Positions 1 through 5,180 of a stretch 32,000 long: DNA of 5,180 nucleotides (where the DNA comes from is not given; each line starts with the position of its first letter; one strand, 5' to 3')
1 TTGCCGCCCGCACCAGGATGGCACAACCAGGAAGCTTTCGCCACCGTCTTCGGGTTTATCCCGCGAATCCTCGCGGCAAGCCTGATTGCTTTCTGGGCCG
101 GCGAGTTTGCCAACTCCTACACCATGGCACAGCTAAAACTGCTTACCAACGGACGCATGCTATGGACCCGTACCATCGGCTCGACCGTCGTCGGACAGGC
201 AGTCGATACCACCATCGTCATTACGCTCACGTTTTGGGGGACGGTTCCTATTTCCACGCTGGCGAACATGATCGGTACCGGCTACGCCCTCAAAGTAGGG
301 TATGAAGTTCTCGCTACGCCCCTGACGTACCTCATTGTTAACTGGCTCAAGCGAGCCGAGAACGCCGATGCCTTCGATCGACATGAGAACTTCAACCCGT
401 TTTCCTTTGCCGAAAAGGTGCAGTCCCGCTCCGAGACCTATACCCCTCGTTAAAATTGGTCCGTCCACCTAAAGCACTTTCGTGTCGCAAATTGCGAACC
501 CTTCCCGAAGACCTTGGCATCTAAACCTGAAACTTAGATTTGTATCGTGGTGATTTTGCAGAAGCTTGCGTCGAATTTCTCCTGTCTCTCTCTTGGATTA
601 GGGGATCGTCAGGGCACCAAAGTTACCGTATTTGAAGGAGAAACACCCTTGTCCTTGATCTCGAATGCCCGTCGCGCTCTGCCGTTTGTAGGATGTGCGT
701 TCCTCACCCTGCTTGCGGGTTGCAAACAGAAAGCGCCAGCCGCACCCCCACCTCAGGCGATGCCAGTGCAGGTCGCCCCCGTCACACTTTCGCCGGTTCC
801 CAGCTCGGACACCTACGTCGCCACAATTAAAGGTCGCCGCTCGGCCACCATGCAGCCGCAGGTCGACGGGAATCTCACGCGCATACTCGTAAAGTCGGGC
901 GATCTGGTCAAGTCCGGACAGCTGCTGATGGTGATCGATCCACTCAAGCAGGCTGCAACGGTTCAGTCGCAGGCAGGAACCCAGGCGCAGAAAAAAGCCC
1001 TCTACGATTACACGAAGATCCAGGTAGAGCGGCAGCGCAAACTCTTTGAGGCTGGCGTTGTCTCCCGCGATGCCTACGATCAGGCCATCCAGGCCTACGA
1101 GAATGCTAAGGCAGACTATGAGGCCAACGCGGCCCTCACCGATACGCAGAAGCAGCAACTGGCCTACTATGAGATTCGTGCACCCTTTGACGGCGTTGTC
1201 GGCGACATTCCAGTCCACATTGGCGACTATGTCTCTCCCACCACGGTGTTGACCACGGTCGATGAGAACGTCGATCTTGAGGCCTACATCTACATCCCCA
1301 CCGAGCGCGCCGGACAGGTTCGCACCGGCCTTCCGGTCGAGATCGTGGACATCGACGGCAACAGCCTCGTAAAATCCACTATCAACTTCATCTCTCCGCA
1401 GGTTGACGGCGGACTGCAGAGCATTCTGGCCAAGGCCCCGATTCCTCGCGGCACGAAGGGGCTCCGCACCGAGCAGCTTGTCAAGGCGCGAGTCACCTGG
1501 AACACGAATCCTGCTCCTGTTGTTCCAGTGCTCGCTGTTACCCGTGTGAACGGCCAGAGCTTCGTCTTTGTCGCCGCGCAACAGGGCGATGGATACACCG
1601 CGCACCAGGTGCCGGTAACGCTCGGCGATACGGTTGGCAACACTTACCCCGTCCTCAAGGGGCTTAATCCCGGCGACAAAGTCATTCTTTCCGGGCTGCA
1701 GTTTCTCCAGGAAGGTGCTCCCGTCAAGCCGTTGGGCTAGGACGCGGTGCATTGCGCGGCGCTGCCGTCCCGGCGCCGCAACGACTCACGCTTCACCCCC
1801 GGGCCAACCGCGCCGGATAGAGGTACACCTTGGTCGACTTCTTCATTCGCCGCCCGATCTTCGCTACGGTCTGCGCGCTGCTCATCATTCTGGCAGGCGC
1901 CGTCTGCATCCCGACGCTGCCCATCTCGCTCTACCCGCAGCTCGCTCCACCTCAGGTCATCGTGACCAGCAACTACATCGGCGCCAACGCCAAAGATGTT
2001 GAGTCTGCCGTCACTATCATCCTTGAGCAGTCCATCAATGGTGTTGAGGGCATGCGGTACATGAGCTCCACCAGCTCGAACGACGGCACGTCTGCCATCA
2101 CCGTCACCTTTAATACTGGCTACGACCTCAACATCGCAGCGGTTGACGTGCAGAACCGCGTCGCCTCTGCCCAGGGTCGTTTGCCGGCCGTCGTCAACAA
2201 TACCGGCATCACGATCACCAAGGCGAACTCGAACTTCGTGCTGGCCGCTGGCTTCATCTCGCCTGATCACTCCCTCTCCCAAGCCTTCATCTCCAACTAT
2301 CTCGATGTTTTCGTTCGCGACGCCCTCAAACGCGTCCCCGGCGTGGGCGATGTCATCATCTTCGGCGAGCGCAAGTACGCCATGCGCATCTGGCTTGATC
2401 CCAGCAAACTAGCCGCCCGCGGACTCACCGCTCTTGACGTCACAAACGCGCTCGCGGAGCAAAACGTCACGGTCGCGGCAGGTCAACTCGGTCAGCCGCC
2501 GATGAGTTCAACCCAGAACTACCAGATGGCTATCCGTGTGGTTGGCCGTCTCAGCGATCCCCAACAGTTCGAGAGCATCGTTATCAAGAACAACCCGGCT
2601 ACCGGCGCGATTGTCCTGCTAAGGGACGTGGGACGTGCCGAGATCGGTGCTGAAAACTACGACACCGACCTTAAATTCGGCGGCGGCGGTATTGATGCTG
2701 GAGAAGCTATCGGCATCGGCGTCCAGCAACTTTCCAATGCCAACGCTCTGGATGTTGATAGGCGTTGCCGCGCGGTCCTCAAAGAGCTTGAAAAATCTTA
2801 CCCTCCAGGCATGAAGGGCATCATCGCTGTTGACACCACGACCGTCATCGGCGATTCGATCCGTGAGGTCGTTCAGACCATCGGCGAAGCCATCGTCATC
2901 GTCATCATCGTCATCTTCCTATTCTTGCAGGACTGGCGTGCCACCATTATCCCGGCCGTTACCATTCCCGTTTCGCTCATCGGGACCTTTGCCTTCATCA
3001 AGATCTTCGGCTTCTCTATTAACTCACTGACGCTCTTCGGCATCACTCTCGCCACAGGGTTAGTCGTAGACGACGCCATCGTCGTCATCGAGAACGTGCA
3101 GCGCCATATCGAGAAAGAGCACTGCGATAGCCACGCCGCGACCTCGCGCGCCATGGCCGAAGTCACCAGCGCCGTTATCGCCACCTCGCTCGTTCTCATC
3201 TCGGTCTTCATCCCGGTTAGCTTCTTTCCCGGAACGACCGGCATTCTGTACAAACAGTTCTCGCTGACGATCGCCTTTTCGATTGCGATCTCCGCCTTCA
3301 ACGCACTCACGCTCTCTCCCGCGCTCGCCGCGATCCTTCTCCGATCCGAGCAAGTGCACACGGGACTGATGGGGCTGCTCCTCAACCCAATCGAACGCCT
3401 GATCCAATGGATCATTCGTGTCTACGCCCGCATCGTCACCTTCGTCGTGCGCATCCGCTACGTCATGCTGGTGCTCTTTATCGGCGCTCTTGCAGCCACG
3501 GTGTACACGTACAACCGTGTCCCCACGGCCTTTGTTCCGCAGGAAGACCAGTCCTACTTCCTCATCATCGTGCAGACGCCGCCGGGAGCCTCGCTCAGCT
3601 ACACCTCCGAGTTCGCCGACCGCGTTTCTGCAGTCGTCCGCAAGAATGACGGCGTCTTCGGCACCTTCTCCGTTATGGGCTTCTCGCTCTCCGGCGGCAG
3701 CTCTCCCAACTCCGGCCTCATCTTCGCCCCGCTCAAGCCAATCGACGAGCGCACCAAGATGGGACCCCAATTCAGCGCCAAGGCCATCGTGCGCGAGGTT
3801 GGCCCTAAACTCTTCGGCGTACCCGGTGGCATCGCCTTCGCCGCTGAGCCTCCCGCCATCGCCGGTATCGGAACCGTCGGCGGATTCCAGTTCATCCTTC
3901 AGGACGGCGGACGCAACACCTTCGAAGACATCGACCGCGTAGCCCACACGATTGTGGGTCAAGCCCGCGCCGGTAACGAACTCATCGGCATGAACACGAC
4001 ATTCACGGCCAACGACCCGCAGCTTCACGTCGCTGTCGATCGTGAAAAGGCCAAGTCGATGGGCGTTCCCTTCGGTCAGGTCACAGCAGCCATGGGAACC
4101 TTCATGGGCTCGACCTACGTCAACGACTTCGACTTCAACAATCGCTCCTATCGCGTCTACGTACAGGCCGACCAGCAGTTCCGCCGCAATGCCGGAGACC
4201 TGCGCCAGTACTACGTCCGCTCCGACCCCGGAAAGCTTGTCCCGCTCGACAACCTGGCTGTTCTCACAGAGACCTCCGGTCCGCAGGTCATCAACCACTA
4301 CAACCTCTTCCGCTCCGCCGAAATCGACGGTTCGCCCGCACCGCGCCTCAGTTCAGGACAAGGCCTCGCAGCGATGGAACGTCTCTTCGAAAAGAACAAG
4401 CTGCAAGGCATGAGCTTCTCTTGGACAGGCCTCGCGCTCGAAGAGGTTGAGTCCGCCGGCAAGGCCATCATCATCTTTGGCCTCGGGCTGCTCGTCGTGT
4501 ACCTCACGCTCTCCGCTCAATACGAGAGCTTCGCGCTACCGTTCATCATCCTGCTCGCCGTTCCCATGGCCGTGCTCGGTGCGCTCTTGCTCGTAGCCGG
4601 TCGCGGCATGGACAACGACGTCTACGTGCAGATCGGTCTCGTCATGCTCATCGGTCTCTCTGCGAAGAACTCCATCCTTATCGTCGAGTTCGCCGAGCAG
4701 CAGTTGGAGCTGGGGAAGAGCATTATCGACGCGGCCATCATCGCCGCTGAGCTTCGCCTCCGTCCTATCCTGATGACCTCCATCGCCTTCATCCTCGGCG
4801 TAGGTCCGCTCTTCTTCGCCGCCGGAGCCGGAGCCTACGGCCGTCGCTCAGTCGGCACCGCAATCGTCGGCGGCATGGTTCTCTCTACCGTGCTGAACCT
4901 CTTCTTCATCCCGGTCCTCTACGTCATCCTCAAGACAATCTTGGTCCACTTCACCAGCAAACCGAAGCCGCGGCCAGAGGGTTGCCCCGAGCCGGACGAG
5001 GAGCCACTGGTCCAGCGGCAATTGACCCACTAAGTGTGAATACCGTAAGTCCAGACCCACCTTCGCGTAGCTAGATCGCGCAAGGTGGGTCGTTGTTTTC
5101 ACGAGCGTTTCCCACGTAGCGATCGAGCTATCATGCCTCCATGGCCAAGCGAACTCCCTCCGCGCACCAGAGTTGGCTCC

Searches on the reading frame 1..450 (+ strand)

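Call 82: search_protein_families(library=pfam, proteins=[window:1-450:+], max_evalue=0.001)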
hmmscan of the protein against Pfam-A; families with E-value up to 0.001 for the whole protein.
window:1-450:+ (150 aa): 1 family
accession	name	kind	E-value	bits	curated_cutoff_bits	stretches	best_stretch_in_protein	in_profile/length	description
PF02592.20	Vut_1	-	1.5e-33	116.8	27.2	1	3-112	52-152/152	Putative vitamin uptake transporter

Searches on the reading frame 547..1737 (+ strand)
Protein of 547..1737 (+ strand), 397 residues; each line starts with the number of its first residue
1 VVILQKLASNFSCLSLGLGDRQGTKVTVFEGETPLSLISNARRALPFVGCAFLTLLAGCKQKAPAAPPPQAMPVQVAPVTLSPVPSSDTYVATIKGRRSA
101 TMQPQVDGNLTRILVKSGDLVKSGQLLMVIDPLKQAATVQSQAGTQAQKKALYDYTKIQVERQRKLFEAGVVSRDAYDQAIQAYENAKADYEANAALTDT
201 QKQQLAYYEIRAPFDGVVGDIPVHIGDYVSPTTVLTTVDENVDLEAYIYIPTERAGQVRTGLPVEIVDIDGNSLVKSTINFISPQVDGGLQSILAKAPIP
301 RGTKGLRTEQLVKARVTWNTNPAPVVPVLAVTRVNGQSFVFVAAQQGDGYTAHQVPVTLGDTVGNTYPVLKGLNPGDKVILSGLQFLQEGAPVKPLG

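Call 60: search_protein_families(library=pfam, proteins=[window:547-1737:+], max_evalue=0.00001)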
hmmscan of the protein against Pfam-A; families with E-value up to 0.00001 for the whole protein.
window:547-1737:+ (397 aa): 4 families
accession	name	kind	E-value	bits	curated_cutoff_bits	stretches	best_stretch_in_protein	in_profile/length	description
PF13437.12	HlyD_3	-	1e-13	52.3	22.2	1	210-297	2-91/106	HlyD family secretion protein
PF16576.10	HlyD_D23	-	2.7e-12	46.9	30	1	96-289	16-191/214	Barrel-sandwich domain of CusB or HlyD membrane-fusion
PF13533.13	Biotin_lipoyl_2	-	3.5e-10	39.9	29.8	1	101-131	2-32/32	Biotin-lipoyl like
PF00364.28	Biotin_lipoyl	-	5.1e-06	26.7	22.1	0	108-141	15-47/73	Biotin-requiring enzyme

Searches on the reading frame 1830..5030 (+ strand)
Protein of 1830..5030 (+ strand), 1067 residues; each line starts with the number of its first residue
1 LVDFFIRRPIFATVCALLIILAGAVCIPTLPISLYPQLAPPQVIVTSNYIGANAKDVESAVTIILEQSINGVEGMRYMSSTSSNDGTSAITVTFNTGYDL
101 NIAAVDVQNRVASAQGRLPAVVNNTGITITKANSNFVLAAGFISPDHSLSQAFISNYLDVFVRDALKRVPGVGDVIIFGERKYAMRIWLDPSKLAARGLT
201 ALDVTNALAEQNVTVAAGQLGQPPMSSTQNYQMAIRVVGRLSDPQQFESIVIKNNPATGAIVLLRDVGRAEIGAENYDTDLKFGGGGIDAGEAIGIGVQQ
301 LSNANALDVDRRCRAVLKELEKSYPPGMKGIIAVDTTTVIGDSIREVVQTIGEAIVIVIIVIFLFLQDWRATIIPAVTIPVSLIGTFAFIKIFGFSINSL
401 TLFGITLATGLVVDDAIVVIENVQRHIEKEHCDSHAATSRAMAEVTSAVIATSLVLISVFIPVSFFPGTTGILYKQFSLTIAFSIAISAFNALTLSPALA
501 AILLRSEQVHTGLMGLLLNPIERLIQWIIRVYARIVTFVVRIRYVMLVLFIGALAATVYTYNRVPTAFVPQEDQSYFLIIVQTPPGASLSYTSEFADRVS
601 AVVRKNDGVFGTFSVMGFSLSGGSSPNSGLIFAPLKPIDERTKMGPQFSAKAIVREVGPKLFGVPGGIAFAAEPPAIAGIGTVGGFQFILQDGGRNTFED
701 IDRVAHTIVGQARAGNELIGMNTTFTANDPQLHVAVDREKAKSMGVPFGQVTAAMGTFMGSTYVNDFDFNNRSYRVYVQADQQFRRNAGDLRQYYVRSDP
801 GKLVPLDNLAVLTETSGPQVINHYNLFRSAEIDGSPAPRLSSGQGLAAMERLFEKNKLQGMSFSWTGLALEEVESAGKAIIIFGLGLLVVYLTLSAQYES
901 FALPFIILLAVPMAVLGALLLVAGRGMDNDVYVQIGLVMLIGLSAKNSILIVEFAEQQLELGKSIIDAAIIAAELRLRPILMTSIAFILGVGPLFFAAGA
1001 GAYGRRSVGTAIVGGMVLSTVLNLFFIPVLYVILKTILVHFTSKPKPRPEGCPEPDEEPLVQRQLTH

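Call 60: search_protein_families(library=pfam, proteins=[window:1830-5030:+], max_evalue=0.00001)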
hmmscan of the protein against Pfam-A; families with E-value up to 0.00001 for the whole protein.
window:1830-5030:+ (1067 aa): 3 families
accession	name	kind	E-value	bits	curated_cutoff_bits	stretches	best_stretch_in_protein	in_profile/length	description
PF00873.25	ACR_tran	-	0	1061.5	28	1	1-1034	1-1020/1021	AcrB/AcrD/AcrF family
PF03176.21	MMPL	-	4e-09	36.3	20.5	1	342-541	139-328/333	MMPL family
PF02355.23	SecD_SecF_C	-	4.3e-06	26.7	20.5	0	344-503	30-186/189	Protein export membrane protein SecD/SecF, C-terminal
